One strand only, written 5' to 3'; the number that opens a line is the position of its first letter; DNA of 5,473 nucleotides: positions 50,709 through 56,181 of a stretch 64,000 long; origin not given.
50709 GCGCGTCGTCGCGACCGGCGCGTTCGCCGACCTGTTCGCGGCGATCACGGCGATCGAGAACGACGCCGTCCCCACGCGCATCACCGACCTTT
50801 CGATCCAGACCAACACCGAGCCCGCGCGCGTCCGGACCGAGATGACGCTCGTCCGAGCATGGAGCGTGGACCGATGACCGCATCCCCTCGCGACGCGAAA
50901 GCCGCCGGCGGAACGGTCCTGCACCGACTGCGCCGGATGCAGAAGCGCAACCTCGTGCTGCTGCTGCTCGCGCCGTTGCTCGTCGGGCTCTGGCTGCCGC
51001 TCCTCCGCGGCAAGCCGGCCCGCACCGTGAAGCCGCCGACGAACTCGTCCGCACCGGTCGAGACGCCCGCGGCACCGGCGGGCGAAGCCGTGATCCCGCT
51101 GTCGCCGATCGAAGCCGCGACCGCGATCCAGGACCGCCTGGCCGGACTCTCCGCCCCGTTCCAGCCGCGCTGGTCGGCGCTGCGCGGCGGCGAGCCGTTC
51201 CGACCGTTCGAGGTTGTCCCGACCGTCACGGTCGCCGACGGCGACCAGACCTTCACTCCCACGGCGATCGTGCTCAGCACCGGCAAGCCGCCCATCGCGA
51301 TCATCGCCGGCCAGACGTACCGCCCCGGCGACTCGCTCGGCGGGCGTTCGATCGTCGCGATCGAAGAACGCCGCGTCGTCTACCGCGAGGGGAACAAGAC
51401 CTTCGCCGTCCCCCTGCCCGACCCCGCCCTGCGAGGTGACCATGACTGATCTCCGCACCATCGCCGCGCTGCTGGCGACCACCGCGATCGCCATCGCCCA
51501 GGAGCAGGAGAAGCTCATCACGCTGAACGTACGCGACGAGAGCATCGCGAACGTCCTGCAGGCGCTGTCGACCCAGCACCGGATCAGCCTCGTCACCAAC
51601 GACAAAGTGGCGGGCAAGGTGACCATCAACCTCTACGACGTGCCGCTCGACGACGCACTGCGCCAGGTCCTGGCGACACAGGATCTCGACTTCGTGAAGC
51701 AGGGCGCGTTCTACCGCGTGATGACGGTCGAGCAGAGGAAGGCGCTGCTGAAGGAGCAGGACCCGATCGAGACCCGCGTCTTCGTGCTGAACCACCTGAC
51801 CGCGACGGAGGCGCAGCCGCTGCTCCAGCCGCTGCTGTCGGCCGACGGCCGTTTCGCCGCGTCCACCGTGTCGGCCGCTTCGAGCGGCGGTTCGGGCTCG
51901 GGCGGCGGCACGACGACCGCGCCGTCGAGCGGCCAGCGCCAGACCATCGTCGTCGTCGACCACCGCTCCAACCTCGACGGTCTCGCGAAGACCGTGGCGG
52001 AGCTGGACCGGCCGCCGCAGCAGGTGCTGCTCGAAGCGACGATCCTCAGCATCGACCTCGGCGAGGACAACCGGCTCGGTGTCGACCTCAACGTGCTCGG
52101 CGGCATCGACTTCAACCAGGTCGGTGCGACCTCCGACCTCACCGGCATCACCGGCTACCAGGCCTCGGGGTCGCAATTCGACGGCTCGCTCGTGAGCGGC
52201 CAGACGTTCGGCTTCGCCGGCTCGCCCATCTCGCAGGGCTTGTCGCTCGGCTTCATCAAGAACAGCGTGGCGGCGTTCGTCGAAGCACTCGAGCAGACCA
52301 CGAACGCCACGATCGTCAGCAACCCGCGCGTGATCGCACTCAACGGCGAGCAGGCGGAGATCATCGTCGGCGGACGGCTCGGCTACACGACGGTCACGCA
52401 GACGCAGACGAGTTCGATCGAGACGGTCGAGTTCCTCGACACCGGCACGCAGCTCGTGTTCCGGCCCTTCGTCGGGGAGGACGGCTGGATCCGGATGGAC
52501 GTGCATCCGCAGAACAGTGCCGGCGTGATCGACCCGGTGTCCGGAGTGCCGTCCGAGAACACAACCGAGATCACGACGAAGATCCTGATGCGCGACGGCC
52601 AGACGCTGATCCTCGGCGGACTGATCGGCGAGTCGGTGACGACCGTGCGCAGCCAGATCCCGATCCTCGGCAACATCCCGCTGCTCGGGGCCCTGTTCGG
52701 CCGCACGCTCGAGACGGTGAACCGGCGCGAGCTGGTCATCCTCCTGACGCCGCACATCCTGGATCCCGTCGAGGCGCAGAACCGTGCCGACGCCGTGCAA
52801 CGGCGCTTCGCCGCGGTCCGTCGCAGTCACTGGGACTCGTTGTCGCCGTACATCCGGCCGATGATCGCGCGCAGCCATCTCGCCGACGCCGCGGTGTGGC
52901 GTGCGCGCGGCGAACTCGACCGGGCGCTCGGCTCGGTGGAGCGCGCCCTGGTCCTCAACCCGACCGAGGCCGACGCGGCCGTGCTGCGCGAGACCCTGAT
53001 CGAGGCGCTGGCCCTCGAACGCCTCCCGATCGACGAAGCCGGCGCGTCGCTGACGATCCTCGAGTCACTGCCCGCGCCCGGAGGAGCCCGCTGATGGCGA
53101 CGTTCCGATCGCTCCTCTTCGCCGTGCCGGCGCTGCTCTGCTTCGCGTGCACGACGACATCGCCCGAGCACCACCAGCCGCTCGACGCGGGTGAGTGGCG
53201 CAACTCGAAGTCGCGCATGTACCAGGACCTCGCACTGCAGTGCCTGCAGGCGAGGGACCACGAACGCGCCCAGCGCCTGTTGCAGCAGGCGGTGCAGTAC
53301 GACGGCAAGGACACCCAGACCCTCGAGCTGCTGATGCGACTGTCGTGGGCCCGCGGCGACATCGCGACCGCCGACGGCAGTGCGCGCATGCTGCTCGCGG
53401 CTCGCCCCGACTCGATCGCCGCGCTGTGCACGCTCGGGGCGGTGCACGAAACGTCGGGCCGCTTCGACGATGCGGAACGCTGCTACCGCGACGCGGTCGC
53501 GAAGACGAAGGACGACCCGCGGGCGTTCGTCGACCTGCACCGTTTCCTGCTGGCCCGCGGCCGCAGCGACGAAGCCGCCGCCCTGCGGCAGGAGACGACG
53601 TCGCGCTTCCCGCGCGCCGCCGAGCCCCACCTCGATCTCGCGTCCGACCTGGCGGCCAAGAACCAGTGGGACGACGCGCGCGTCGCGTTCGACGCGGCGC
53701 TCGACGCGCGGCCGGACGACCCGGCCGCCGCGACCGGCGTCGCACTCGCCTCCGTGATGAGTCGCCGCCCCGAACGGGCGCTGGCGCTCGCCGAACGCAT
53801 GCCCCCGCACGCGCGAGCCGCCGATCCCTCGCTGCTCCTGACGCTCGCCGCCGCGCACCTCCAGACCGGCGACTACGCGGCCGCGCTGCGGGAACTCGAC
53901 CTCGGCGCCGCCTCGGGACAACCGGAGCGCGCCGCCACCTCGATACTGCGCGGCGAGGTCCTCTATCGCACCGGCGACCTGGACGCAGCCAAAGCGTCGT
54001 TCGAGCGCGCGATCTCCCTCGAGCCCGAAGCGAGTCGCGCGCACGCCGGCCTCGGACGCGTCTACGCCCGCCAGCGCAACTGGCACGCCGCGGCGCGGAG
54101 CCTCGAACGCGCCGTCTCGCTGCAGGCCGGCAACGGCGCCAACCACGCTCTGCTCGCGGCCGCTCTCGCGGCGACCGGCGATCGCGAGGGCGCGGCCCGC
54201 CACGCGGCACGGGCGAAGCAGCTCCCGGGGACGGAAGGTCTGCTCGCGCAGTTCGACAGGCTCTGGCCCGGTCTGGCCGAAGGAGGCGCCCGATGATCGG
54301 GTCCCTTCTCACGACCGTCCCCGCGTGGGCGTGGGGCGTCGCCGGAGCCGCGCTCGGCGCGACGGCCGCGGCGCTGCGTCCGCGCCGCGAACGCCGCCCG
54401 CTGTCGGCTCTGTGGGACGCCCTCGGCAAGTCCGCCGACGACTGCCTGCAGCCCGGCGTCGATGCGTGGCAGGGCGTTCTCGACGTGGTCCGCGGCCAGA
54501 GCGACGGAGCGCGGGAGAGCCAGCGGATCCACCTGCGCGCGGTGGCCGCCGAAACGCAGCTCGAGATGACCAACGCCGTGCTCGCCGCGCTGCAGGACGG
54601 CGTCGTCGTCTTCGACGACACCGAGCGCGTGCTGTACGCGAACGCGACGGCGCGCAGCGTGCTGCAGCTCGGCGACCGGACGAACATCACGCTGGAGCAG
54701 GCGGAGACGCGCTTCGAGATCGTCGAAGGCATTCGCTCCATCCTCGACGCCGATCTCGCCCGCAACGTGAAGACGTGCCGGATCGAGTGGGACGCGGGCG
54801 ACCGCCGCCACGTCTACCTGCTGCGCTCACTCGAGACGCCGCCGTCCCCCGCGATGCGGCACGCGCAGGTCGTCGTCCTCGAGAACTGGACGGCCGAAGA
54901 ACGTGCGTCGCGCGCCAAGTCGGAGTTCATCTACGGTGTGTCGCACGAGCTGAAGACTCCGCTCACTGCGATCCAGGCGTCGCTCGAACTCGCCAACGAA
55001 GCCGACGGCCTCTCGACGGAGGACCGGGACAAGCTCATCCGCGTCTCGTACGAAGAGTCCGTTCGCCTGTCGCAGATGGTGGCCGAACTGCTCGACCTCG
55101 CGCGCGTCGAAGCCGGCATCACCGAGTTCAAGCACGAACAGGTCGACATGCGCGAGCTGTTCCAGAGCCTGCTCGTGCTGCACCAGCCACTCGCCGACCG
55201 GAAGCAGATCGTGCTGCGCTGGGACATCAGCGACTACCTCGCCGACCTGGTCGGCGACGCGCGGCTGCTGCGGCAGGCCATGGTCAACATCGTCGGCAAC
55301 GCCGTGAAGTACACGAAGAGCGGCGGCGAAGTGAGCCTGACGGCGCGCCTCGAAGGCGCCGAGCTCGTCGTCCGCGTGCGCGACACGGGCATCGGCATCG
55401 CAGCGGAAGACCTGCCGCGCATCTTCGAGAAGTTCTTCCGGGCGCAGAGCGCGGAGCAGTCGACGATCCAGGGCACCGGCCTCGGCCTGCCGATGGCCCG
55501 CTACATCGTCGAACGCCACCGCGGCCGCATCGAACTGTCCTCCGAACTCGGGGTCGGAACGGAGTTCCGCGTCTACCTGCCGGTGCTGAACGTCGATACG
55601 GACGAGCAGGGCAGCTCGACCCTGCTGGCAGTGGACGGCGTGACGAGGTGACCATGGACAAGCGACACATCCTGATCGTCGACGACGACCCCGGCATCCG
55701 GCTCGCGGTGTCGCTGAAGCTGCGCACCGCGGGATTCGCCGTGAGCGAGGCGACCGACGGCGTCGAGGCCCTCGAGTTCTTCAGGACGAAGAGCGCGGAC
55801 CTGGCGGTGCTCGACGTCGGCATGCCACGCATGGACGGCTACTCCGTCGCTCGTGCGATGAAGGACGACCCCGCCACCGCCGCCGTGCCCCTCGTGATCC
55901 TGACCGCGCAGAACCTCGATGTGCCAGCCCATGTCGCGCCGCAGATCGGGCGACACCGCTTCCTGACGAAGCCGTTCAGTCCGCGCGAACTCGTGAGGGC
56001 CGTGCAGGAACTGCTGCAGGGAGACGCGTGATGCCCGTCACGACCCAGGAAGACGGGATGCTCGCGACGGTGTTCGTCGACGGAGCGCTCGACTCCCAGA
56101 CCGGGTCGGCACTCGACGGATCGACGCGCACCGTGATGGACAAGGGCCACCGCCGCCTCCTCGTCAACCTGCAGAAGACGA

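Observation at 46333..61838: Hybrid type IV filament locus: PilMNOP alignment complex and secretin combined with a Gsp-like pseudopilin set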

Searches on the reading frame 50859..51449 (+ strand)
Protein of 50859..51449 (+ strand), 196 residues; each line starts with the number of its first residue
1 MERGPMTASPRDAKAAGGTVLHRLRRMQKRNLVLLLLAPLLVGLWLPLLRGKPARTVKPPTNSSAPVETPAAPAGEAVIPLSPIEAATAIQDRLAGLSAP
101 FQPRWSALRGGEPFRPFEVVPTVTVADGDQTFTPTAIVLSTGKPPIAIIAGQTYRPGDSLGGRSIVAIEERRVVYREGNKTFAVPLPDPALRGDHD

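Call 7: search_protein_families(library=pfam, max_evalue=0.01, proteins=[window:50859-51449:+])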
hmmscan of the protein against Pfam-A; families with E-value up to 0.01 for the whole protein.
window:50859-51449:+ (196 aa): 1 family
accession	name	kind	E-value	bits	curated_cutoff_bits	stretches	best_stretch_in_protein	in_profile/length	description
PF23893.1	Y4YQ_C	-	0.0068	16.6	27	0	141-184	8-53/53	Uncharacterised protein Y4YQ C-terminal domain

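Call 10: search_protein_families(library=ncbifam, max_evalue=0.01, proteins=[window:50859-51449:+])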
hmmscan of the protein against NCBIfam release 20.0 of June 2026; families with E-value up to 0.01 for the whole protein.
window:50859-51449:+ (196 aa): 0 families

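Call 36: search_solved_structures(query=A3, max_evalue=10)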
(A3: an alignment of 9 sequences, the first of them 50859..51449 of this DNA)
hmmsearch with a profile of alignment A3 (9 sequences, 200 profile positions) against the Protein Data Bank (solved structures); distinct sequences matched with E-value up to 10: 5.
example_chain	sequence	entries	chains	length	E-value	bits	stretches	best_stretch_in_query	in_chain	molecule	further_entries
6kuy_A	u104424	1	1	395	1.1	12.2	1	7-45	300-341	Alpha2A adrenergic receptor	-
6kux_A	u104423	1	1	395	1.3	11.9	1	7-45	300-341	alpha2A adrenergic receptor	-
5mg3_C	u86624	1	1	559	1.5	11.8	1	22-79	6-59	Membrane protein insertase YidC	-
2rhq_B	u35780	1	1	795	1.8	11.5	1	117-155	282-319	Phenylalanyl-tRNA synthetase beta chain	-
2rhs_B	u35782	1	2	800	1.9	11.4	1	117-155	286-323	Phenylalanyl-tRNA synthetase beta chain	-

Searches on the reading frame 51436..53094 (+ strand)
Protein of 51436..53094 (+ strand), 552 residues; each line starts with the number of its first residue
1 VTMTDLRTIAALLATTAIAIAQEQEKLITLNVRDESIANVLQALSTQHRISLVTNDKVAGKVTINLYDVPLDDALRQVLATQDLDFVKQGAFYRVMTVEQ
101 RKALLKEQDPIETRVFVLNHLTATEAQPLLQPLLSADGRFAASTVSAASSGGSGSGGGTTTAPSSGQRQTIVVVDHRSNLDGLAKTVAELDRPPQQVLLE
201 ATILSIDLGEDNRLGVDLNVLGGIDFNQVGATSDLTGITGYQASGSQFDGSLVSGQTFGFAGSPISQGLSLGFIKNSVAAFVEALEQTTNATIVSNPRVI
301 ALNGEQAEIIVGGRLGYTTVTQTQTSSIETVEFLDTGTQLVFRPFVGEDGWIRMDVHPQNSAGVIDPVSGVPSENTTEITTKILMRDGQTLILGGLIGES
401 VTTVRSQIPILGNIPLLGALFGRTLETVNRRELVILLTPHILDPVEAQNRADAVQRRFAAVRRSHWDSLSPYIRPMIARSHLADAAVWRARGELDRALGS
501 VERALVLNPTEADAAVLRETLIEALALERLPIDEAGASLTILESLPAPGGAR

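Call 7: search_protein_families(library=pfam, max_evalue=0.01, proteins=[window:51436-53094:+])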
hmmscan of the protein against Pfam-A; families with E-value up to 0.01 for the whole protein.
window:51436-53094:+ (552 aa): 4 families
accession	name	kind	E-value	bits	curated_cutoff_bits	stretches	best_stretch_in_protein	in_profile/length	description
PF00263.26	Secretin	-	1.9e-42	145.2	27.5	1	284-442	1-168/169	Bacterial type II and III secretion system protein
PF07660.19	STN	-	5.3e-10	39.4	28.4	1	52-95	3-49/52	Secretin and TonB N terminus short domain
PF03958.22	Secretin_N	-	6.3e-08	33.2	28.2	1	113-196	1-69/69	Bacterial type II/III secretion system short domain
PF21305.2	type_II_gspD_N0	-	0.0048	17.2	27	0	30-88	1-63/71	GspD-like, N0 domain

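Call 10: search_protein_families(library=ncbifam, max_evalue=0.01, proteins=[window:51436-53094:+])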
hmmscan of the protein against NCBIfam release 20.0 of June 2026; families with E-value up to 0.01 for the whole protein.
window:51436-53094:+ (552 aa): 9 families
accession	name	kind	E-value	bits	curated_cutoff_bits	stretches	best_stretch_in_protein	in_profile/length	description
TIGR02515.1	IV_pilus_PilQ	subfamily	2.8e-64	217.7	284.35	1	26-442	2-427/428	type IV pilus secretin PilQ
TIGR02517.1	type_II_gspD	equivalog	1.6e-61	208.5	351.35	2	149-444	284-592/600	type II secretion system secretin GspD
NF010083.0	PRK13568.1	equivalog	6.6e-39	133.8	554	2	282-442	256-417/419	DNA uptake porin HofQ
TIGR02519.1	pilus_MshL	equivalog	2.6e-37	128.4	250.2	1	192-442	32-290/290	pilus (MSHA type) biogenesis protein MshL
TIGR02516.1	type_III_yscC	equivalog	3.1e-37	128.2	238.45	1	166-443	205-462/463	type III secretion system outer membrane ring subunit SctC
NF007851.2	PRK10560.1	exception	6.6e-35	120.7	598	1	7-443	3-410/412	DNA uptake porin HofQ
NF011873.0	PRK15346.1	equivalog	9.3e-21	74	524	1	165-426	240-478/499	EscC/YscC/HrcC family type III secretion system outer membrane ring protein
NF042912.1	Amuc_1098_fam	equivalog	1.3e-18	66.5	750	1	375-445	729-799/805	Amuc_1098 family type IV pilus outer membrane protein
TIGR02520.1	pilus_B_mal_scr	equivalog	5e-07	28.6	287.65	1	276-439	337-511/513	PilN family type IVB pilus formation outer membrane protein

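Call 26: search_solved_structures(query=window:51436-53094:+, max_evalue=0.00001)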
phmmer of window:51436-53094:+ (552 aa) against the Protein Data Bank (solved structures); distinct sequences matched with E-value up to 0.00001: 24.
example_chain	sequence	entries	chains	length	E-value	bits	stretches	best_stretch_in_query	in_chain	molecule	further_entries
6ve2_A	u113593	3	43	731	7.5e-42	147.2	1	25-443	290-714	Fimbrial assembly protein PilQ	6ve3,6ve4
9x0w_A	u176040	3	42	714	8.2e-42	147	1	25-443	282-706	Fimbrial assembly protein PilQ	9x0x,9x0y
9sh1_A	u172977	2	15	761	2.6e-31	112.4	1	27-442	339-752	Type IV pilus biogenesis and competence protein PilQ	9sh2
4av2_A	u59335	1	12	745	7.5e-31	110.9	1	27-443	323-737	TYPE IV PILUS BIOGENESIS AND COMPETENCE PROTEIN PILQ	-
6w6m_A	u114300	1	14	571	1.1e-29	107.1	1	20-442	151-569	Type IV pilus secretin PilQ family protein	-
5wln_G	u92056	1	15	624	1.9e-29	106.3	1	138-442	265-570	Type II secretion system protein D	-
6i1x_A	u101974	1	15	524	6.5e-29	104.5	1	108-446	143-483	Type II secretion system protein D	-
3jc8_Qa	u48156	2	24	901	1.5e-27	100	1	20-443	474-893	PilQ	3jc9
6hcg_A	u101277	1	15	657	3.1e-24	89.1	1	164-451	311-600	Type II secretion system protein D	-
5wq7_A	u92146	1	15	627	8.7e-23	84.3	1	105-444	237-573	Putative type II secretion system protein D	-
6i1y_A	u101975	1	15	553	5.3e-20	75.1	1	267-462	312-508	General secretion pathway protein GspD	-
9k8v_A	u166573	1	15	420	3e-19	72.6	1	170-462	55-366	General secretion pathway protein D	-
5w68_A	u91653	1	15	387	3.7e-19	72.3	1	121-458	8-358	Putative type II secretion protein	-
8odn_A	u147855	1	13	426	5.6e-19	71.7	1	248-448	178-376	RcpA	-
5zdh_A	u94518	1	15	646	1.1e-18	70.8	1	115-459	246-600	Type II secretion system protein D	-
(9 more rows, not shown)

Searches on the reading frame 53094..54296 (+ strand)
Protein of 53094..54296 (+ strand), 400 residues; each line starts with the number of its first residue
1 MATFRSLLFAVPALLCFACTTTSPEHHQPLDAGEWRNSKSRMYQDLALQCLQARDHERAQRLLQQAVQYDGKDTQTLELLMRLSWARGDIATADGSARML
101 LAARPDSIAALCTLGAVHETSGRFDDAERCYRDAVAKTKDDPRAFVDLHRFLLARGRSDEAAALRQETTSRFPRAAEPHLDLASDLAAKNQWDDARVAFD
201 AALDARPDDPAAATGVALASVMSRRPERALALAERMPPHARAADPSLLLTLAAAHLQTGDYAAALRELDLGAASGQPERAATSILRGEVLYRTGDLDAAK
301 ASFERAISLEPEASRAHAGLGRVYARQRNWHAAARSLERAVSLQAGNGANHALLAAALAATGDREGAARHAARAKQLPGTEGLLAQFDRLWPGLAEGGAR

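Call 7: search_protein_families(library=pfam, max_evalue=0.01, proteins=[window:53094-54296:+])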
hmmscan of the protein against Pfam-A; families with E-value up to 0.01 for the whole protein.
window:53094-54296:+ (400 aa): 22 families
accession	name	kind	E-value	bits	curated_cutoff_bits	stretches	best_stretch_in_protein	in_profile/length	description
PF07719.23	TPR_2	-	1.1e-24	84.9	27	3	285-312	6-33/34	Tetratricopeptide repeat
PF14559.12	TPR_19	-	5.5e-24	84.7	25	5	152-217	1-66/68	Tetratricopeptide repeat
PF13428.12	TPR_14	-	6.4e-21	73.2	23.5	3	114-148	7-41/44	Tetratricopeptide repeat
PF13432.12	TPR_16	-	4.4e-19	69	32.7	4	286-346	3-61/65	Tetratricopeptide repeat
PF00515.34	TPR_1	-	1.9e-16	59.5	27.8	1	285-312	6-33/34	Tetratricopeptide repeat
PF13181.12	TPR_8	-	3.4e-14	52.2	25.7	1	285-312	6-33/34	Tetratricopeptide repeat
PF13424.12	TPR_12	-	4e-14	53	30.1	2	103-136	40-73/77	Tetratricopeptide repeat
PF23914.1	TPR_CcmH_CycH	-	8.3e-12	45.7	42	1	320-367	56-103/158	Cytochrome c-type biogenesis protein H TPR domain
PF13414.12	TPR_11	-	8.7e-12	45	26.8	1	287-327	1-41/42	TPR repeat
PF13431.12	TPR_17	-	2.1e-10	40.5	24.4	0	303-333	2-32/34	Tetratricopeptide repeat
PF13176.12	TPR_7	-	6.3e-08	32.5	27.9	1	316-344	1-31/36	Tetratricopeptide repeat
PF25063.1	ARM_TT21_C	-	6.2e-07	29.9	35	0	284-346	99-161/209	Tetratricopeptide repeat protein 21 C-terminal ARM domain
PF13374.12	TPR_10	-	6.3e-07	29.7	27.5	0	109-139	3-33/42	Tetratricopeptide repeat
PF12895.13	ANAPC3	-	1.2e-06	29.1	27.2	0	189-268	2-79/82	Anaphase-promoting complex, cyclosome, subunit 3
PF13371.12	TPR_9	-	1.3e-06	28.7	35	1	277-317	26-66/73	Tetratricopeptide repeat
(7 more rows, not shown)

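Call 81: search_protein_families(library=ncbifam, max_evalue=0.1, proteins=[window:53094-54296:+])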
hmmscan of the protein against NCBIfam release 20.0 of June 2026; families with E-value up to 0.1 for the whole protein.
window:53094-54296:+ (400 aa): 31 families (the best 25 are shown)
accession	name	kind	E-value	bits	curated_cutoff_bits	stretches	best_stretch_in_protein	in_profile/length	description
TIGR02917.1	PEP_TPR_lipo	equivalog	2.7e-26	91.8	312.2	2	51-268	646-860/899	XrtA/PEP-CTERM system TPR-repeat protein PrsT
NF040959.1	MamA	equivalog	5.9e-24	84.6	200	3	226-377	53-202/204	magnetosome protein MamA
TIGR02521.1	type_IV_pilW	equivalog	7.2e-23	81.3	154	3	87-252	44-211/234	type IV pilus biogenesis/stability protein PilW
TIGR02552.1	LcrH_SycD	equivalog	3e-15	56.1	104.8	2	290-370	28-108/136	SycD/LcrH family type III secretion system chaperone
NF033762.1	social_mot_Tgl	equivalog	1.3e-13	50.9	225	2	36-135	27-127/252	social motility TPR repeat lipoprotein Tgl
NF052415.1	T3SS_chap_SctY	equivalog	5.4e-13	49.4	70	2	190-249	20-81/106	type III secretion apparatus assembly chaperone SctY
NF033920.0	C39_PA2778_fam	equivalog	7e-12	45.3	150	3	242-344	153-254/255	PA2778 family cysteine peptidase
TIGR00540.1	TPR_hemY_coli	hypoth_equivalog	6e-11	41.7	142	2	240-370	256-381/385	heme biosynthesis-associated TPR protein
NF008757.0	PRK11788.1-5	equivalog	8.8e-10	38.3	363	3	30-165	170-305/388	lipopolysaccharide assembly protein LapB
TIGR02795.1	tol_pal_ybgF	equivalog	4.7e-08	33.6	90.1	1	252-339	9-101/119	tol-pal system protein YbgF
TIGR04510.1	mod_pep_cyc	subfamily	1.5e-07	30.4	400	2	286-367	404-485/814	putative peptide modification system cyclase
NF047371.1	FlcA_CTERM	equivalog_domain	2e-07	29.9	300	1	242-309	470-536/646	periplasmic flagellar collar protein FlcA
TIGR03939.1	PGA_TPR_OMP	equivalog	3e-07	29.1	366.65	2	76-176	396-497/800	poly-beta-1,6 N-acetyl-D-glucosamine export porin PgaA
NF033758.1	gliding_GltE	equivalog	8.7e-07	28.2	225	2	48-232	162-347/411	adventurous gliding motility TPR repeat lipoprotein GltE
NF008753.0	PRK11788.1-1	equivalog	3.7e-06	26.3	395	1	251-371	186-305/389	lipopolysaccharide assembly protein LapB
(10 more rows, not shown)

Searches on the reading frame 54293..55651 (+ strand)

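Call 7: search_protein_families(library=pfam, max_evalue=0.01, proteins=[window:54293-55651:+])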
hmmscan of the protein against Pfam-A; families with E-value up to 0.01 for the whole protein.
window:54293-55651:+ (452 aa): 5 families
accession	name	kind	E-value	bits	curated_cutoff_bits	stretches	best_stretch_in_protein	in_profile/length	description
PF02518.31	HATPase_c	-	5.3e-30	104.5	26.4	1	321-431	1-109/111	Histidine kinase-, DNA gyrase B-, and HSP90-like ATPase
PF00512.31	HisKA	-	2.7e-17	63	26.9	1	208-275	1-66/66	His Kinase A (phospho-acceptor) domain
PF13188.13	PAS_8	-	0.00022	21.5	21.8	1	94-137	4-50/65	PAS domain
PF13581.12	HATPase_c_2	-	0.0014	19.1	27.4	1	329-409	39-112/127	Histidine kinase-like ATPase domain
PF00989.32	PAS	-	0.0048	17.3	22.6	0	92-127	2-37/113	PAS fold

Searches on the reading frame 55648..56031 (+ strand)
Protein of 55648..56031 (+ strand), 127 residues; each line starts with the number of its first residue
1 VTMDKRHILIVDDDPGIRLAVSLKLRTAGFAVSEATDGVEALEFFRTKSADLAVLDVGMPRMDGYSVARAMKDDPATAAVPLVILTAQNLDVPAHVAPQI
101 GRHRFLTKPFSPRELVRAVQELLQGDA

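Call 8: search_protein_families(library=pfam, max_evalue=0.01, proteins=[window:55648-56031:+])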
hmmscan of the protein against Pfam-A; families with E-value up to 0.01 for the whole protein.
window:55648-56031:+ (127 aa): 2 families
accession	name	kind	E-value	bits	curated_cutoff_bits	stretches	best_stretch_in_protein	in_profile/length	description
PF00072.30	Response_reg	-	2.3e-25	89.3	30.2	1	8-120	1-111/111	Response regulator receiver domain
PF23198.2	PDE8A_N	-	0.0048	17.3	29.6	1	27-89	32-95/147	PDE8A-like, N-terminal domain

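Call 81: search_protein_families(library=ncbifam, max_evalue=0.1, proteins=[window:55648-56031:+])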
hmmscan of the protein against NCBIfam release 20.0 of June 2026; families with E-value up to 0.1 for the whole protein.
window:55648-56031:+ (127 aa): 102 families (the best 25 are shown)
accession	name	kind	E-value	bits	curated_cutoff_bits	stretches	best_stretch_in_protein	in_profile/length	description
NF045944.1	ResRegRpaBCyano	equivalog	7.7e-27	94.1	330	1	9-123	1-112/229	response regulator transcription factor RpaB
NF008296.0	PRK11083.1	equivalog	9.5e-25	87.3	273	1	3-124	1-119/228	two-component system response regulator CreB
NF041733.1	resp_reg_CseB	equivalog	1.1e-21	77.2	350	1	7-123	2-115/228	two-component system response regulator CseB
NF033120.0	vanR_FM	exception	1.6e-21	77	460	1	3-120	1-115/231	vancomycin resistance response regulator transcription factor, VanR-F/VanR-M family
TIGR02154.1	PhoB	equivalog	2.8e-21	75.8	296.2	1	5-123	2-120/226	phosphate regulon transcriptional regulator PhoB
NF007135.0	PRK09581.1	equivalog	7.4e-21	74.5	474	1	7-122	4-119/457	PleD family two-component system response regulator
NF053854.1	RespRegPhoBBctds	equivalog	4.7e-20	71.9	270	1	8-124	1-116/225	two-component system response regulator PhoB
NF040689.1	MtrAB_MtrA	equivalog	2.6e-19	69.4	300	1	8-121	1-111/219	MtrAB system response regulator MtrA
NF012227.0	AdeR_RR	equivalog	1.6e-18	67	340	1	4-124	10-127/239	efflux system response regulator transcription factor AdeR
NF040534.1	resp_reg_YycF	equivalog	2.4e-18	66.2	340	1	7-121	2-113/231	response regulator YycF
NF007005.1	PRK09468.1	equivalog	2.7e-18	66.2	331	1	5-123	3-119/237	osmolarity response regulator transcription factor OmpR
NF033117.2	vanR_ACDEGLN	exception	3.6e-18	66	350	1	8-121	1-111/226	VanR-ABDEGLN family response regulator transcription factor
NF041866.1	EpsW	equivalog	4.4e-18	65.1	200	1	1-124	1-126/131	exopolysaccharide biosynthesis response regulator EpsW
NF007982.1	PRK10710.1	equivalog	1.7e-17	63.8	380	1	4-124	6-123/235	envelope stress response regulator BaeR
NF011695.0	PRK15115.1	equivalog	2.9e-17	62.6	763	1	4-124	5-123/445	two-component system response regulator GlrR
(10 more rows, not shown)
